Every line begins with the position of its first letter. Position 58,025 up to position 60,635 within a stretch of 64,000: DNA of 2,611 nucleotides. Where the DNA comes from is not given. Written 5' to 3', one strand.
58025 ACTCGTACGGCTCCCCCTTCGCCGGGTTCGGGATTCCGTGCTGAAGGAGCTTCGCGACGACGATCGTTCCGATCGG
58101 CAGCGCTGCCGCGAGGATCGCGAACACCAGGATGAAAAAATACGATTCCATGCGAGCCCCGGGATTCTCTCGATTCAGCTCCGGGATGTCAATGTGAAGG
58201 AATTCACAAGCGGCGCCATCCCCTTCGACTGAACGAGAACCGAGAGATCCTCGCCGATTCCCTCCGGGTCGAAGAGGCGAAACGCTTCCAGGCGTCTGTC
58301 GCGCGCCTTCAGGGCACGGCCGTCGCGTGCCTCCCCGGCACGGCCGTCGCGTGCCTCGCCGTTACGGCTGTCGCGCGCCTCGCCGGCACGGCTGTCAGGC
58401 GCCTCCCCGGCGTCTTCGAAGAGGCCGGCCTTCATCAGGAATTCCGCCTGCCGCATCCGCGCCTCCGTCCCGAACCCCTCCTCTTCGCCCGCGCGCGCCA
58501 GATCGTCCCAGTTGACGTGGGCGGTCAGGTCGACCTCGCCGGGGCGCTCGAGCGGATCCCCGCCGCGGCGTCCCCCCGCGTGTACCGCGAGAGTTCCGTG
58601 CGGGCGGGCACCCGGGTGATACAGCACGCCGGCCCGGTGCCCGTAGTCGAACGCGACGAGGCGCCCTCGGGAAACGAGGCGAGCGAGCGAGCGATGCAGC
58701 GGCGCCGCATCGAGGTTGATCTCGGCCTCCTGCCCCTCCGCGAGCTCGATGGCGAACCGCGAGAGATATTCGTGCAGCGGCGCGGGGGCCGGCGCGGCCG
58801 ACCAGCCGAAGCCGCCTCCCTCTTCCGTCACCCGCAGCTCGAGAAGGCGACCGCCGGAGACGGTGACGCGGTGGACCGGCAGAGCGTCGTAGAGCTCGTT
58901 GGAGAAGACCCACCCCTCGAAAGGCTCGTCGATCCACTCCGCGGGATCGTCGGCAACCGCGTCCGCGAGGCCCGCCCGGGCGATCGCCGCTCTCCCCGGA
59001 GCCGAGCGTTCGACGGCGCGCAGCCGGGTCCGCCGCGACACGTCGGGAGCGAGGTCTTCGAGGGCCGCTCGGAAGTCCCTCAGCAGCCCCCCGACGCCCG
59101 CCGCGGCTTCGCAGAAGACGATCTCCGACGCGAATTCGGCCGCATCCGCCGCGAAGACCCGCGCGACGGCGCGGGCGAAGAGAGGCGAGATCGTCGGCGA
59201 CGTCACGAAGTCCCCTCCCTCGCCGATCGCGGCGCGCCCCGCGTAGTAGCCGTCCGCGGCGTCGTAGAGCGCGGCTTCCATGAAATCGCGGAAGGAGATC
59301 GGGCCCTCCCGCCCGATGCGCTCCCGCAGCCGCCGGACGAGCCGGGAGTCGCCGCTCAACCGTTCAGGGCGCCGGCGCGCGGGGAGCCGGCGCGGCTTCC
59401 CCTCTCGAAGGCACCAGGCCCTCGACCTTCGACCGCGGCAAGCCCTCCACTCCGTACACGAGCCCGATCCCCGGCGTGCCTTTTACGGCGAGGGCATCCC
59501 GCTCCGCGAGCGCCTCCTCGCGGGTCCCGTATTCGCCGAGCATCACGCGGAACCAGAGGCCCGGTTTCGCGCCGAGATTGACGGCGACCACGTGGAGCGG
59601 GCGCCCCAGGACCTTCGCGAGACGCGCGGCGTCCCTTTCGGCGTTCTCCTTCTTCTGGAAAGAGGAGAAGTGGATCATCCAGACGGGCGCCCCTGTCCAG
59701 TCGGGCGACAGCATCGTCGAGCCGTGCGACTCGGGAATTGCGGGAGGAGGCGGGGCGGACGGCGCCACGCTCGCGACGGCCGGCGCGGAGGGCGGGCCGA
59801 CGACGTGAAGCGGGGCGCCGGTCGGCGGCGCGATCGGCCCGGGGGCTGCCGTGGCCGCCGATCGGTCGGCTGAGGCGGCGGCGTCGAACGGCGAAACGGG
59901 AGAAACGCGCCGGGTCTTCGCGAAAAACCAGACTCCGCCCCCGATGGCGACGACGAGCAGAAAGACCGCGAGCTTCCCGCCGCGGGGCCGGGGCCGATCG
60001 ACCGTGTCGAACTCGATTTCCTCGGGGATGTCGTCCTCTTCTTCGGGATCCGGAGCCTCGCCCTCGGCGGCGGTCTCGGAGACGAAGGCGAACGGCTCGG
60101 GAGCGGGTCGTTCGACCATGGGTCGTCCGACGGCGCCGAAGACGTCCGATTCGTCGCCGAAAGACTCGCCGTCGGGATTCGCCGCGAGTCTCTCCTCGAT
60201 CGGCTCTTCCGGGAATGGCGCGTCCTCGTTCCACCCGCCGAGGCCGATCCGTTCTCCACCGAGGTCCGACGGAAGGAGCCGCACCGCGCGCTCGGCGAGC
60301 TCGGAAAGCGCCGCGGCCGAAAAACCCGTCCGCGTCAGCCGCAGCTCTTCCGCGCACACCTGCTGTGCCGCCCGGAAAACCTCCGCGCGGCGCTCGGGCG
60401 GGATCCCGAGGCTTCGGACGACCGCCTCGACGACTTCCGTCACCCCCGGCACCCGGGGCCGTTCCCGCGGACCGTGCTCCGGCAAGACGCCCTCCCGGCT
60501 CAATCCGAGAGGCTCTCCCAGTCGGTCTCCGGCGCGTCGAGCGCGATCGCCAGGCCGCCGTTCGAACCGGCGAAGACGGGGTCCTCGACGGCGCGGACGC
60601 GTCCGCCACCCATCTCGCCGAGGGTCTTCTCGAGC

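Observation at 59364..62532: Amidase, MamK-like actin and acidic bitopic SPOR protein form a candidate cytoskeleton-to-peptidoglycan module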

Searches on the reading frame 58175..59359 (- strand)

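Call 46: search_protein_families(library=pfam, proteins=[window:58175-59359:-], max_evalue=0.00001)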
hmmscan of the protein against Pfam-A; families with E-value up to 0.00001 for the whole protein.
window:58175-59359:- (394 aa): 1 family
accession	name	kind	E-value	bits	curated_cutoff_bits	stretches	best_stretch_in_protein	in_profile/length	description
PF02636.23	Methyltransf_28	-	2.2e-37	129.3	23.3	1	62-295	3-242/249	Putative S-adenosyl-L-methionine-dependent methyltransferase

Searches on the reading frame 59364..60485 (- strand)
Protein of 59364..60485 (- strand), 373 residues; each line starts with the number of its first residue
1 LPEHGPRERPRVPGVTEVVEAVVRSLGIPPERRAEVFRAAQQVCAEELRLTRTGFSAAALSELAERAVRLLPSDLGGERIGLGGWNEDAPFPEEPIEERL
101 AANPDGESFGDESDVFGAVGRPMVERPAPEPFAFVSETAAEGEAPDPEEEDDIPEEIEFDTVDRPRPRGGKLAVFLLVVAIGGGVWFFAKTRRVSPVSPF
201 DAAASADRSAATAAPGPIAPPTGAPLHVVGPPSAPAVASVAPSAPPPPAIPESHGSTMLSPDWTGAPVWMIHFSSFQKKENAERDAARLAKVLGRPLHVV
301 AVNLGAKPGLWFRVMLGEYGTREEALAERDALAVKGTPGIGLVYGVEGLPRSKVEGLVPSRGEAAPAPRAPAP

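Call 4: search_protein_families(library=pfam, proteins=[window:59364-60485:-], max_evalue=0.01)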
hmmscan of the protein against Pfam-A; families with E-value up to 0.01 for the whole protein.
window:59364-60485:- (373 aa): 1 family
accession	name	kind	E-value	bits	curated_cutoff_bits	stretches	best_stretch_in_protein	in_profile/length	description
PF05036.18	SPOR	-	7.3e-09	36.3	21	1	269-336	5-69/76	SPOR domain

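Call 5: search_protein_families(library=ncbifam, proteins=[window:59364-60485:-], max_evalue=0.01)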
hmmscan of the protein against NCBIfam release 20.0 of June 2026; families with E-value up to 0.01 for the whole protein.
window:59364-60485:- (373 aa): 0 families

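Call 23: find_homologous_proteins(query=window:59364-60485:-, max_evalue=0.00001)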
Query window:59364-60485:- (373 aa): 26 proteins with E <= 0.00001 among 8000 candidates.
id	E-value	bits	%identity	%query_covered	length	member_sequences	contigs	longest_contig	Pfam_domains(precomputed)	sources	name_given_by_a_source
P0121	8.5e-238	807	100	100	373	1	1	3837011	PF05036.19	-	-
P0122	7.7e-158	544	74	95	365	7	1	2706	PF05036.19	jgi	-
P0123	3.8e-143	495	68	96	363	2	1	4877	PF05036.19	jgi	jgi:cell division protein FtsN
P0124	1.9e-117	411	61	94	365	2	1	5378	PF05036.19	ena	-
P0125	3.4e-98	347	57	95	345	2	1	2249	PF05036.19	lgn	-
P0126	2.9e-95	338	53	92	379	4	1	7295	PF05036.19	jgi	-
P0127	4.2e-91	324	53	91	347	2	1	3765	PF05036.19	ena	-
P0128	2.2e-86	309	69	60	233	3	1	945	PF05036.19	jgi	jgi:hypothetical protein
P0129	2.9e-85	305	49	95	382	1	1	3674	PF05036.19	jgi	jgi:hypothetical protein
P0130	1.9e-84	302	59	23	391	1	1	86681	PF05036.19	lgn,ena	-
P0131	1.9e-83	299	50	92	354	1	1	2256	PF05036.19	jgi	-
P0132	7.0e-80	287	49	93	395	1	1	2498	PF05036.19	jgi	-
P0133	1.3e-70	257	50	86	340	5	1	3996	PF05036.19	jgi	-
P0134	1.7e-65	240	44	87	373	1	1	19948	PF05036.19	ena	-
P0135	5.3e-65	238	59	58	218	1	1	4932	PF05036.19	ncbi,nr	ncbi:MAG TPA: SPOR domain-containing protein, partial [Thermoanaerobaculia bacterium]|nr:SPOR domain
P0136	8.8e-65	237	44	80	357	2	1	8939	PF05036.19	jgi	-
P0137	2.1e-52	197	54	53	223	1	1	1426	PF05036.19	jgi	jgi:cell division protein FtsN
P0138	2.8e-52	196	46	25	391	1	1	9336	PF05036.19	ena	-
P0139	9.4e-52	195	48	25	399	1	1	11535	PF05036.19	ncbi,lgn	ncbi:MAG: SPOR domain-containing protein [Thermoanaerobaculia bacterium]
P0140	1.9e-51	194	46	25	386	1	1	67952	PF05036.19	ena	-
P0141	1.7e-49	187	35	93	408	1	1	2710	PF05036.19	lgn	-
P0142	9.6e-47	178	45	26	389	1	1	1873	PF05036.19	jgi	jgi:hypothetical protein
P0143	4.1e-45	173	46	53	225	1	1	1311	PF05036.19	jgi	-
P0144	1.5e-41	161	46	48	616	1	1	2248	PF02636.24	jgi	jgi:SAM-dependent MidA family methyltransferase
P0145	2.6e-19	88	45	26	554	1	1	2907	PF05036.19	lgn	-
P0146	1.8e-18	85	48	24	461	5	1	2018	PF05036.19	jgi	-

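Call 55: search_protein_families(library=padloc, proteins=[window:59364-60485:-], max_evalue=0.001)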
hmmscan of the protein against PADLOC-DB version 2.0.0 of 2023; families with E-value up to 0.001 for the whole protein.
window:59364-60485:- (373 aa): 0 families

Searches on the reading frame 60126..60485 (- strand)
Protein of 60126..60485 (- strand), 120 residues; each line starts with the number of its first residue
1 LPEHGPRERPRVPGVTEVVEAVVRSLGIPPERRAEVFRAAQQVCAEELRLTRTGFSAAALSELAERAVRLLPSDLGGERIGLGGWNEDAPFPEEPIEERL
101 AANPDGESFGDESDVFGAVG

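Call 44: predict_structure(alignment_id=A1)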
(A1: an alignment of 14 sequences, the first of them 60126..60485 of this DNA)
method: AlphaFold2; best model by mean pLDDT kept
length: 120 residues; sequences in the alignment: 14
mean_pLDDT: 74.0   pTM: 0.55
mean pLDDT of the five models: 74.0, 73.4, 72.7, 72.2, 71.0
residues with pLDDT >= 90: 48; 70-90: 20; 50-70: 30; < 50: 22
segments of 3 or more residues with pLDDT < 50: 101-103, 105-107, 109-120
pLDDT, mean of each block of 10 residues (from residue 1): 58 91 91 93 94 91 93 77 52 59 47 44
secondary structure, 60 per line:
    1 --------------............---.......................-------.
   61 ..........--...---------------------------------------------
elements in order: H15-26 H30-52 H60-70

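Call 47: fold_search(model_id=the predicted structure, library=pdb)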
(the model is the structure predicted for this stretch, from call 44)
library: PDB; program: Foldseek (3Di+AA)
matches with E <= 10: 130; with E <= 0.001: 0
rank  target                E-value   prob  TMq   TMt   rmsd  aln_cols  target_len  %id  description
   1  9qh7_E                7.0e-01  0.25  0.22  0.12  11.7        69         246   26  NorQ in complex with NorD VWA domain steep staircase subset 1 from Paracoccus denitrificans (released 2026-03-25)
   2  9qh4_A                1.1e+00  0.20  0.21  0.11  12.6        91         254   18  NorQ hexamer from Paracoccus denitrificans (released 2026-03-25)
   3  9qh6_F                1.1e+00  0.18  0.23  0.12  11.7        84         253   19  NorQ in complex with NorD VWA domain from Paracoccus denitrificans (released 2026-03-25)
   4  9qh4_C                1.1e+00  0.23  0.21  0.11  10.7        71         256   22  NorQ hexamer from Paracoccus denitrificans (released 2026-03-25)
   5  9qh6_B                1.3e+00  0.20  0.23  0.12  11.5        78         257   22  NorQ in complex with NorD VWA domain from Paracoccus denitrificans (released 2026-03-25)
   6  9qhg_F                1.4e+00  0.14  0.23  0.13  12.9        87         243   17  NorQD complex state 4 from Jhaorihella thermophila (released 2026-03-25)
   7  9qh8_F                1.7e+00  0.15  0.21  0.11  12.3        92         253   16  reduced NorQ-NorD VWA domain complex from Paracoccus denitrificans (released 2026-03-25)
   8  1op1                  1.8e+00  0.15  0.29  0.39   8.1        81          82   23  Solution NMR structure of domain 1 of receptor associated protein (released 2003-08-26)
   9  9qh9_C                2.0e+00  0.13  0.23  0.12  11.8        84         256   18  NorQ in complex with NorD VWA domain steep staircase subset 2 from Paracoccus denitrificans (released 2026-03-25)
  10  1lre_MODEL_1_A        2.1e+00  0.15  0.25  0.35   7.3        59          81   27  RECEPTOR ASSOCIATED PROTEIN (RAP) DOMAIN 1, NMR, 20 STRUCTURES (released 1997-08-20)
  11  9qh4_F                2.1e+00  0.14  0.21  0.11  12.4        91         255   16  NorQ hexamer from Paracoccus denitrificans (released 2026-03-25)
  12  2gbb_A                2.3e+00  0.14  0.28  0.23   4.6        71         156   15  Crystal structure of secreted chorismate mutase from Yersinia pestis (released 2007-04-03)
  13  5zab_G                2.4e+00  0.14  0.24  0.17   6.9        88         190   14  Crystal structure of cf3-aequorin (released 2018-06-06)
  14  9qh8_A                2.4e+00  0.11  0.22  0.12  11.7        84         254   19  reduced NorQ-NorD VWA domain complex from Paracoccus denitrificans (released 2026-03-25)
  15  7bqn_MODEL_1_A        2.5e+00  0.18  0.26  0.26   6.6        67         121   13  Solution NMR structure of fold-C Rei; de novo designed protein with an asymmetric all-alpha topology (released 2021-04-07)
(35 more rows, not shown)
